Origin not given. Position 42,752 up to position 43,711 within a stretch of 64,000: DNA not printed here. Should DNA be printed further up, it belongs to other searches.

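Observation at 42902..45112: CRTAC1-like FG-GAP/ASPIC-UnbV propeller fused to a duplicated membrane domain carrying paired His/Glu motifs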

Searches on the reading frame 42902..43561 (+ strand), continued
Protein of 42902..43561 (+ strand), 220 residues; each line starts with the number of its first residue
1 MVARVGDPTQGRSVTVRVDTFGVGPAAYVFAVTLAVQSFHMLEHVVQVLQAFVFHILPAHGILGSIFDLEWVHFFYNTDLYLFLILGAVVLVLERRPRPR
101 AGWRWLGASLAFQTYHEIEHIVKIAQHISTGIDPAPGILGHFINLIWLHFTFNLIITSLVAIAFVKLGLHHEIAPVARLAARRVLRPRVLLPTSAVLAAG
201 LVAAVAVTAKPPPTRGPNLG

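Call 55: search_solved_structures(query=A2, max_evalue=10, show_alignments=3)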
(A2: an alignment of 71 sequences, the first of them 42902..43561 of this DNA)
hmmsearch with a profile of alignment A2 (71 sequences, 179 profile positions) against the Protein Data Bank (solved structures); distinct sequences matched with E-value up to 10: 0.

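Call 61: fold_search(model_id=the predicted structure, library=viral)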
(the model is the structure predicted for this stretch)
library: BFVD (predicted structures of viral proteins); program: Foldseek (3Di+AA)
matches with E <= 10: 208; with E <= 0.001: 0
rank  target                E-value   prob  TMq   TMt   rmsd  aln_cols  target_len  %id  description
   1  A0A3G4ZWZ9            2.5e-01  0.51  0.27  0.29  16.9       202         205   12  Uncharacterized protein [Edafosvirus sp.]
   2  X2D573                3.0e-01  0.23  0.20  0.21  16.3       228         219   14  Nsp2TF protein (Fragment) [Kibale red colobus virus 1]
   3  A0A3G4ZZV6            3.3e-01  0.38  0.27  0.27  13.7       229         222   14  Uncharacterized protein [Harvfovirus sp.]
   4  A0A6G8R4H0            6.8e-01  0.15  0.21  0.23  19.6       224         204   12  (no name in the UniProt tables at hand)
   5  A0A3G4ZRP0            7.9e-01  0.25  0.25  0.28  24.8       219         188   10  Uncharacterized protein [Terrestrivirus sp.]
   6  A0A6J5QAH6            8.4e-01  0.35  0.30  0.16  12.0       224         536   10  Uncharacterized protein [uncultured Caudovirales phage]
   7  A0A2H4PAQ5            1.0e+00  0.12  0.18  0.11  25.8       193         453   11  (no name in the UniProt tables at hand)
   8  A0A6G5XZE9            1.0e+00  0.10  0.18  0.11  15.7       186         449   14  (no name in the UniProt tables at hand)
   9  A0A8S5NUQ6            1.0e+00  0.09  0.16  0.07  27.3       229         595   11  Minor tail protein (Fragment) [Myoviridae sp. ct1CM14]
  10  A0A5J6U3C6            1.1e+00  0.16  0.20  0.27  19.2       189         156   10  (no name in the UniProt tables at hand)
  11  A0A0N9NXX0            1.1e+00  0.57  0.37  0.40   7.8       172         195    8  Uncharacterized protein [Acidianus bottle-shaped virus 2 strain ABV2]
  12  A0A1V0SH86            1.1e+00  0.47  0.32  0.44  11.2       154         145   14  Uncharacterized protein [Hokovirus HKV1]
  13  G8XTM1                1.1e+00  0.38  0.30  0.28  13.7       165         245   10  Membrane protein US12D [Simian cytomegalovirus (strain Colburn)]
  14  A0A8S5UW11            1.1e+00  0.28  0.26  0.06  24.4       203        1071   11  Uncharacterized protein [Siphoviridae sp. ctgaU3]
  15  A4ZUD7                1.2e+00  0.44  0.36  0.45   8.5       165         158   10  Uncharacterized protein ORF158 [Acidianus bottle-shaped virus (isolate Italy/Pozzuoli)]
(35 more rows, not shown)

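Call 70: search_protein_families(library=pfam, proteins=[L018:4647-6932:+, L023:7538-8197:+, L023:8225-9412:+, L023:9393-11306:+, L023:5463-6809:+, L052:3498-5357:+, L052:6224-8152:+, L037:5844-6929:+, L007:4520-6592:-, L012:9109-11460:+], max_evalue=0.001)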
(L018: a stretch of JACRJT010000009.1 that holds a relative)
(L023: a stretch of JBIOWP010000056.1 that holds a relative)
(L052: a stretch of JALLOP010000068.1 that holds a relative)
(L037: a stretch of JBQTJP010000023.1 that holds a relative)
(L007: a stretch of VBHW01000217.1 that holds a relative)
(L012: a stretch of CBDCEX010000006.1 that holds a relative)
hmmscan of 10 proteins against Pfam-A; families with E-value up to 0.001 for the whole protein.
L018:4647-6932:+ (762 aa): 0 families

L023:7538-8197:+ (220 aa): 1 family
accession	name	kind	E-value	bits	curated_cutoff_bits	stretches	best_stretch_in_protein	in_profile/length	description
PF02397.22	Bac_transf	-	1.6e-49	168.3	27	1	3-192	2-177/179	Bacterial sugar transferase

L023:8225-9412:+ (396 aa): 2 families
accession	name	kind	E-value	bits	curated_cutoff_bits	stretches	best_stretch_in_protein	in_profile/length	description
PF01041.23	DegT_DnrJ_EryC1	-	6.4e-107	358.3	19.8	1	8-383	2-359/360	DegT/DnrJ/EryC1/StrS aminotransferase family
PF01212.27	Beta_elim_lyase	-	3.2e-07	30.4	27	1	30-230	32-227/288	Beta-eliminating lyase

L023:9393-11306:+ (638 aa): 11 families
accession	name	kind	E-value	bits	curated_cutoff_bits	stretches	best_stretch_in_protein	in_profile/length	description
PF02719.21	Polysacc_synt_2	-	8.7e-107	357.1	20.2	1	298-580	1-291/293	Polysaccharide biosynthesis protein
PF01370.27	Epimerase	-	2.9e-25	89.5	20.9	1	298-506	1-227/240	NAD dependent epimerase/dehydratase family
PF04321.23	RmlD_sub_bind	-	3.7e-19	69.3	27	1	298-535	3-229/287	RmlD substrate binding domain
PF16363.11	GDP_Man_Dehyd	-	2.2e-14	54.1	27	1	299-423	1-131/332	GDP-mannose 4,6 dehydratase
PF13727.12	CoA_binding_3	-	1.3e-13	51.8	25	1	83-246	18-169/175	CoA-binding domain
PF01073.25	3Beta_HSD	-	2.4e-12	46.9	22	1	299-429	1-124/280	3-beta hydroxysteroid dehydrogenase/isomerase family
PF00106.31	adh_short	-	2.8e-08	33.9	26.6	1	298-411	3-122/195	short chain dehydrogenase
PF08659.16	KR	-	1.2e-07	32.3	22.6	1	298-421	3-136/180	KR domain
PF07993.18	NAD_binding_4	-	2.4e-06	27.4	20.1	0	301-428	2-143/258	Male sterility protein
PF13460.12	NAD_binding_10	-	5.7e-05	23.5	27.2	0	302-425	1-102/184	NAD(P)H-binding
PF01408.29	GFO_IDH_MocA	-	6.5e-05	24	24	1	156-233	2-77/120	Oxidoreductase family, NAD-binding Rossmann fold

L023:5463-6809:+ (449 aa): 0 families

L052:3498-5357:+ (620 aa): 2 families
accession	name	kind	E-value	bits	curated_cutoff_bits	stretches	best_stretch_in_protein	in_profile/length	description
PF04294.18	VanW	-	5.6e-42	142.7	27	1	392-522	1-130/130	VanW like protein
PF12229.13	PG_binding_4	-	7.2e-20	71.8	22.1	2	115-217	10-111/117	Putative peptidoglycan binding domain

L052:6224-8152:+ (643 aa): 9 families
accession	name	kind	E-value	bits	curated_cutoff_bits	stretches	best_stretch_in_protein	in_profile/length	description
PF00009.33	GTP_EFTU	-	1.9e-34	119.3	26.5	1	173-330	5-184/188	Elongation factor Tu GTP binding domain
PF11987.13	IF-2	-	1.7e-29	102.5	27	1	451-550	18-117/117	Translation-initiation factor 2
PF22042.2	EF-G_D2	-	1.8e-19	70.1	27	1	349-425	4-83/84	Elongation factor G domain 2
PF01926.29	MMR_HSR1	-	3.5e-12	46.9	21.9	1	174-279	2-113/113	50S ribosome-binding GTPase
PF04760.21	IF2_N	-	1e-10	41.6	25.3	1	86-135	2-52/53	Translation initiation factor IF-2, N-terminal region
PF03144.31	GTP_EFTU_D2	-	2.1e-05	25.3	30.3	0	361-391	1-38/73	Elongation factor Tu domain 2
PF00071.28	Ras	-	6.7e-05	23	21.6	1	174-328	2-156/162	Ras family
PF00350.29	Dynamin_N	-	0.00013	22.5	27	0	174-207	1-34/168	Dynamin family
PF02421.24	FeoB_N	-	0.00017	21.6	27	0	174-327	3-155/156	Ferrous iron transport protein B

L037:5844-6929:+ (362 aa): 1 family
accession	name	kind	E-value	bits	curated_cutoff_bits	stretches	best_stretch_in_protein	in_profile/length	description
PF00403.32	HMA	-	3.5e-10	40.5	24.8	1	5-65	1-61/62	Heavy-metal-associated domain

L007:4520-6592:- (691 aa): 8 families
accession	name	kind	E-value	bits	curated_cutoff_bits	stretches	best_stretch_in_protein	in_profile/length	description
PF00326.27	Peptidase_S9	-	4.1e-46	157.6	22.6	1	478-686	3-211/213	Prolyl oligopeptidase family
PF07676.18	PD40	-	4.2e-12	46.1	20.9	1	255-296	1-38/38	WD40-like Beta Propeller Repeat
PF02129.25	Peptidase_S15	-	3e-07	30.9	23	1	483-589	45-146/262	X-Pro dipeptidyl-peptidase (S15 family)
PF20434.5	BD-FAE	-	3.2e-07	30.5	26.8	1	456-642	9-215/215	BD-FAE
PF12894.13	ANAPC4_WD40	-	1.6e-06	28.7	22.9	0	330-352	43-65/91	Anaphase-promoting complex subunit 4 WD40 domain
PF12146.15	Hydrolase_4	-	5.2e-06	26.4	27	0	612-645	187-220/239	Serine aminopeptidase, S33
PF25174.1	Beta-prop_THOC3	-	8.3e-06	25.4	305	0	102-156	95-146/272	THOC3 beta-propeller domain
PF00400.38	WD40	-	6.2e-05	23.8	27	0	263-278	12-27/39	WD domain, G-beta repeat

L012:9109-11460:+ (784 aa): 3 families
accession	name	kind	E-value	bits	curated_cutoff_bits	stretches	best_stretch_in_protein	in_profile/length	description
PF02738.23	MoCoBD_1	-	3.3e-70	236.4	27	1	197-434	6-244/244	Molybdopterin cofactor-binding domain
PF20256.3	MoCoBD_2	-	2.7e-64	217.9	27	1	472-717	23-283/283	Molybdopterin cofactor-binding domain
PF01315.27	Ald_Xan_dh_C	-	1.1e-28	100.2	31.3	1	41-155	2-109/110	Aldehyde oxidase and xanthine dehydrogenase, a/b hammerhead domain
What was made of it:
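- Some loci carry Bac_transf, DegT and Polysacc_synt_2 glycan-biosynthesis genes (call 70).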

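Call 79: search_protein_families(library=ncbifam, proteins=[L140:5578-6948:+, L018:4647-6932:+, L023:5463-6809:+, L037:5844-6929:+], max_evalue=0.01)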
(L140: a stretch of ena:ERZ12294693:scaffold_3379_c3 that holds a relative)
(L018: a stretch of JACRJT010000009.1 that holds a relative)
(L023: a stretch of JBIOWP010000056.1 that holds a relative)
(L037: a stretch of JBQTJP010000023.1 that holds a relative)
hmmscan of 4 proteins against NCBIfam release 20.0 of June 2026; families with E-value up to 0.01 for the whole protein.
L140:5578-6948:+ (457 aa): 0 families

L018:4647-6932:+ (762 aa): 1 family
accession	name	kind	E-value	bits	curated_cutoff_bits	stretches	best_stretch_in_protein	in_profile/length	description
TIGR04296.1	PEFG-CTERM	domain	1.5e-07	31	25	1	730-758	1-29/30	PEFG-CTERM sorting domain-containing protein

L023:5463-6809:+ (449 aa): 0 families

L037:5844-6929:+ (362 aa): 8 families
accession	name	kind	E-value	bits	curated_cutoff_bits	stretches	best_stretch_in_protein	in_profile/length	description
NF033795.1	chaper_CopZ_Bs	exception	4.5e-09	36.4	91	1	4-67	2-65/66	copper chaperone CopZ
TIGR00003.1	TIGR00003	subfamily_domain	2.8e-08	33.9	62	1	4-67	2-65/66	copper ion binding protein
TIGR02052.1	MerP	equivalog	1.5e-07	31.8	92.55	1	3-66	24-87/92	mercury resistance system periplasmic binding protein MerP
NF033781.1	chaper_CopP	exception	2.6e-06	27.5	112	1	4-67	2-64/65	copper-binding metallochaperone CopP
NF033794.2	chaper_CopZ_Eh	exception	9.2e-06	25.7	95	1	4-66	2-64/68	copper chaperone CopZ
NF033556.1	MerTP_fusion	equivalog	1.4e-05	24.8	180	1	3-67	121-185/186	mercuric transport protein MerTP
NF041115.1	UxxU_metal_bind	equivalog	3.1e-05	24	95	1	3-65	5-67/74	metal-binding (seleno)protein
NF047957.1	CopZ_AFE_1862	equivalog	0.0012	19.2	85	1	5-67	2-61/62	CopZ family metallochaperone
